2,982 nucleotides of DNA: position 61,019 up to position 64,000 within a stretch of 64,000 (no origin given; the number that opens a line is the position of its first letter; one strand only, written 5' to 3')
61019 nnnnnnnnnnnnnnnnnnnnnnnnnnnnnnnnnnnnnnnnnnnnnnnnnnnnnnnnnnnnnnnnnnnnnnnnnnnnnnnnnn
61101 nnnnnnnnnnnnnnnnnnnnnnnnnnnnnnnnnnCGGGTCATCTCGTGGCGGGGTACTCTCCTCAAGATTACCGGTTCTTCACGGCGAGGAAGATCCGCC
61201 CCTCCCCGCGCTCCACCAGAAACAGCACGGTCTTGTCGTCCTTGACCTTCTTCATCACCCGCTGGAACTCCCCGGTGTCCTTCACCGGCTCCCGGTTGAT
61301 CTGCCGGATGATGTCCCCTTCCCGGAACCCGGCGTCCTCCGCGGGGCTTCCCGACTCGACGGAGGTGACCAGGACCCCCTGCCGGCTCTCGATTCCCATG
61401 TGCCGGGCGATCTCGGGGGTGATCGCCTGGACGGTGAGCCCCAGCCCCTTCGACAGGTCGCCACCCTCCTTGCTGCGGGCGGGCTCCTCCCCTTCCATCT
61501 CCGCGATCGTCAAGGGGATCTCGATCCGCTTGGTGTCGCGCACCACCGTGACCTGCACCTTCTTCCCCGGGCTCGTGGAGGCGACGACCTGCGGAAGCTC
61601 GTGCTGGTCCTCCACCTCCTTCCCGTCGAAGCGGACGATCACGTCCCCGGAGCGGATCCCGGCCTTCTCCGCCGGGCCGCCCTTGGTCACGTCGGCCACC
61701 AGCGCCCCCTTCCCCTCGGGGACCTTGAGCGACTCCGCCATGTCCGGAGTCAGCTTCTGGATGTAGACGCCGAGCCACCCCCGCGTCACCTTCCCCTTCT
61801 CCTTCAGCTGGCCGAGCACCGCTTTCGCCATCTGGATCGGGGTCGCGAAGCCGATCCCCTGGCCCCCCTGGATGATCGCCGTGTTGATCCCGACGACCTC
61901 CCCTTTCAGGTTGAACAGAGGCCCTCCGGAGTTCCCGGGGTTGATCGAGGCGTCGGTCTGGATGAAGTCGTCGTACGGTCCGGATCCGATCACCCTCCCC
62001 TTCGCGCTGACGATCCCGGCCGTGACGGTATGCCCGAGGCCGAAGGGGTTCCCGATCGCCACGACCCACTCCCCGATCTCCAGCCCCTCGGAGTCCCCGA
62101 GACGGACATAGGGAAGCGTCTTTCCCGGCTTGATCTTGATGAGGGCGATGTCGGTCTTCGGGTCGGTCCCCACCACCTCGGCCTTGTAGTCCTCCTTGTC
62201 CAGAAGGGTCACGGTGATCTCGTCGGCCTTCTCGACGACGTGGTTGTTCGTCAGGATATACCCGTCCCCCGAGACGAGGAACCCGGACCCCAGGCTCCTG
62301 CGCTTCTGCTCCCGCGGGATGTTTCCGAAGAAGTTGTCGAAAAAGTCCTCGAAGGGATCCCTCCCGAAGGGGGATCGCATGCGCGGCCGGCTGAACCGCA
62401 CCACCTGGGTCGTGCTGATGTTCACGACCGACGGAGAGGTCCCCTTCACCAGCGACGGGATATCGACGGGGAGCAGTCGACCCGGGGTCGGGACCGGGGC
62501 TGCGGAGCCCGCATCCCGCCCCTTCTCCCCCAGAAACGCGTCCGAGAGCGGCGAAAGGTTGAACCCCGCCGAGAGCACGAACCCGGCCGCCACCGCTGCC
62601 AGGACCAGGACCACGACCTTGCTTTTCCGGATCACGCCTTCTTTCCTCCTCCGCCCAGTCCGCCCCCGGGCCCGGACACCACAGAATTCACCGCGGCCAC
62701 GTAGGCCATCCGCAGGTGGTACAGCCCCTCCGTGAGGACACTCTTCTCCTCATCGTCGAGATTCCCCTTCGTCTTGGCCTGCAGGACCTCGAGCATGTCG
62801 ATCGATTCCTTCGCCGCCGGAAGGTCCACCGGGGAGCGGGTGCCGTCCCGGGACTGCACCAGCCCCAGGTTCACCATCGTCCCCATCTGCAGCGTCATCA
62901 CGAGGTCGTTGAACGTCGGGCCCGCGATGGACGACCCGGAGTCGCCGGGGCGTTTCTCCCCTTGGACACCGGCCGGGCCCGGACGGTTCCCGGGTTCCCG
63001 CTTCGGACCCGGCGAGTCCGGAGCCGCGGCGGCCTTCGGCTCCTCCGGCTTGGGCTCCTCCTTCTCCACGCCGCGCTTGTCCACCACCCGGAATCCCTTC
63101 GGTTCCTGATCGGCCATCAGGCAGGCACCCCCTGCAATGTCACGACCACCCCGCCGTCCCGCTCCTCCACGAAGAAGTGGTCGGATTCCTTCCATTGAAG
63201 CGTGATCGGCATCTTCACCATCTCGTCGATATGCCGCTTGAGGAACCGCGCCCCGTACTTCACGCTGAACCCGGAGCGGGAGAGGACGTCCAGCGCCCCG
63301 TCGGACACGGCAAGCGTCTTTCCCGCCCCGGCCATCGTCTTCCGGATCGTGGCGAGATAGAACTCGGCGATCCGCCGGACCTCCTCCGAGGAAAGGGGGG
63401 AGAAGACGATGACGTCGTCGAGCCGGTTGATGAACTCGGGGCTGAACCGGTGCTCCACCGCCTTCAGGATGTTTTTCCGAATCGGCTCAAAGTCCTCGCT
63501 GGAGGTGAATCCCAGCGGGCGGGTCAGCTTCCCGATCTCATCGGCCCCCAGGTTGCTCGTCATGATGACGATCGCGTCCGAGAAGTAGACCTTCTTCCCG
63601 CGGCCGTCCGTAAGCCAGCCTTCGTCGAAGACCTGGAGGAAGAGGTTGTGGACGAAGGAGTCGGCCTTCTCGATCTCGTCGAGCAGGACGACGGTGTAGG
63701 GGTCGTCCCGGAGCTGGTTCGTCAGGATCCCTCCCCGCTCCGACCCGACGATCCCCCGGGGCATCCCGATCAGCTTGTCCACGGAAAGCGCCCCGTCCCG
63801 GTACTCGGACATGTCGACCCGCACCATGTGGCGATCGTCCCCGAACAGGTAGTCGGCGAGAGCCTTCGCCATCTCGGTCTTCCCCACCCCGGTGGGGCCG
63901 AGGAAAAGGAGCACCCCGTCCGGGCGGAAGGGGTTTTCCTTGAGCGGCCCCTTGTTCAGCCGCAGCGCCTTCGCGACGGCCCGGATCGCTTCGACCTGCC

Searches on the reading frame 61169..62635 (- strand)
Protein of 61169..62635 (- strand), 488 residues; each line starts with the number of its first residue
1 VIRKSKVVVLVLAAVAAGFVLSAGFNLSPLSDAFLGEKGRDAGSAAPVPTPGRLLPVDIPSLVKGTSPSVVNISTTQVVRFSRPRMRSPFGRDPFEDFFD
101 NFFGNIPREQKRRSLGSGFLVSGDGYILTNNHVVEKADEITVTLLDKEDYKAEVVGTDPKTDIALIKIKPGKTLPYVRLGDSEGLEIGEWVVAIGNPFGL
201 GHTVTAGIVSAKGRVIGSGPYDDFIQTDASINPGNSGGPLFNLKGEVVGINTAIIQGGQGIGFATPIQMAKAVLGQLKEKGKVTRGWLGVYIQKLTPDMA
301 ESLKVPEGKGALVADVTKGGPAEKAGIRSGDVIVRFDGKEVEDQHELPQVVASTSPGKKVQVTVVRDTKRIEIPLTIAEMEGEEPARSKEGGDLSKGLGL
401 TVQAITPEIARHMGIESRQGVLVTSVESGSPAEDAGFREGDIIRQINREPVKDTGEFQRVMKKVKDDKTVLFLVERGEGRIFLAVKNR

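Call 22: search_protein_families(library=pfam, proteins=[window:61169-62635:-], max_evalue=0.01)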
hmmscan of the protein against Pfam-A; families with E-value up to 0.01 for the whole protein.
window:61169-62635:- (488 aa): 10 families
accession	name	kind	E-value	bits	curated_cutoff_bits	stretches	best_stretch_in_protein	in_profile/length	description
PF13365.12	Trypsin_2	-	1e-39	137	27.6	1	116-250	1-144/144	Trypsin-like peptidase domain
PF13180.12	PDZ_2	-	6.5e-33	113.3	27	2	288-374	3-77/80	PDZ domain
PF17820.7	PDZ_6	-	3.7e-26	91.1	27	2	423-476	2-54/54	PDZ domain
PF00089.32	Trypsin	-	1.6e-22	80.8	20.6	1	114-272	25-218/220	Trypsin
PF00595.29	PDZ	-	1.2e-20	74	23.2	2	282-364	7-80/81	PDZ domain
PF12812.13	PDZ_1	-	1.6e-10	41.3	28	1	398-466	11-77/78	PDZ-like domain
PF14685.13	PDZ_Tricorn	-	2.2e-07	31.2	25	0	427-475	28-78/88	Tricorn protease PDZ domain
PF10459.15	Peptidase_S46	-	0.00014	21.2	22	0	227-251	626-650/698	Peptidase S46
PF11874.13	DUF3394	-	0.0022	18.1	28.2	0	343-448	60-150/181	Domain of unknown function (DUF3394)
PF04495.20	GRASP55_65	-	0.0027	18.4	27.7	0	311-364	45-98/138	GRASP55/65 PDZ-like domain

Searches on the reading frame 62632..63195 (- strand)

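Call 22: search_protein_families(library=pfam, proteins=[window:62632-63195:-], max_evalue=0.01)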
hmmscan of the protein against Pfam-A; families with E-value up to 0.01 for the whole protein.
window:62632-63195:- (187 aa): 1 family
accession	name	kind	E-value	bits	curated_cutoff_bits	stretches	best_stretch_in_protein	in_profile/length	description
PF08899.16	DUF1844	-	7.1e-24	84.2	27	1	93-166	2-75/76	Domain of unknown function (DUF1844)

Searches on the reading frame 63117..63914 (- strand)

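Call 22: search_protein_families(library=pfam, proteins=[window:63117-63914:-], max_evalue=0.01)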
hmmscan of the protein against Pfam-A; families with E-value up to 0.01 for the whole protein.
window:63117-63914:- (265 aa): 10 families
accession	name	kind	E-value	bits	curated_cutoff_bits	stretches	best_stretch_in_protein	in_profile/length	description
PF07724.20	AAA_2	-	1.8e-50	171.6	27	1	2-167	6-165/166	AAA domain (Cdc48 subfamily)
PF10431.15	ClpB_D2-small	-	3.9e-11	43.3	21.9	1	174-240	1-67/81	C-terminal, D2-small domain, of ClpB protein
PF00004.35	AAA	-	1.5e-07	32.3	21.2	1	2-121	1-109/131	ATPase family associated with various cellular activities (AAA)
PF07728.20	AAA_5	-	2.2e-06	28.2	22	1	2-122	2-123/139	AAA domain (dynein-related subfamily)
PF00158.32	Sigma54_activat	-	0.00034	20.8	20.2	1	2-119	25-140/168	Sigma-54 interaction domain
PF13173.12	AAA_14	-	0.00036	21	27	1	2-89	5-79/129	AAA domain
PF20720.3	nSTAND3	-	0.0012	19.1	27.2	0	2-34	20-52/155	Novel STAND NTPase 3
PF13191.12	AAA_16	-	0.0019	19.2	32.6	0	4-32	29-57/167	AAA ATPase domain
PF00437.27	T2SSE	-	0.0021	17.2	24.9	1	1-81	144-220/370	Type II/IV secretion system protein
PF00910.28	RNA_helicase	-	0.0061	17.5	21.5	0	3-24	2-23/105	RNA helicase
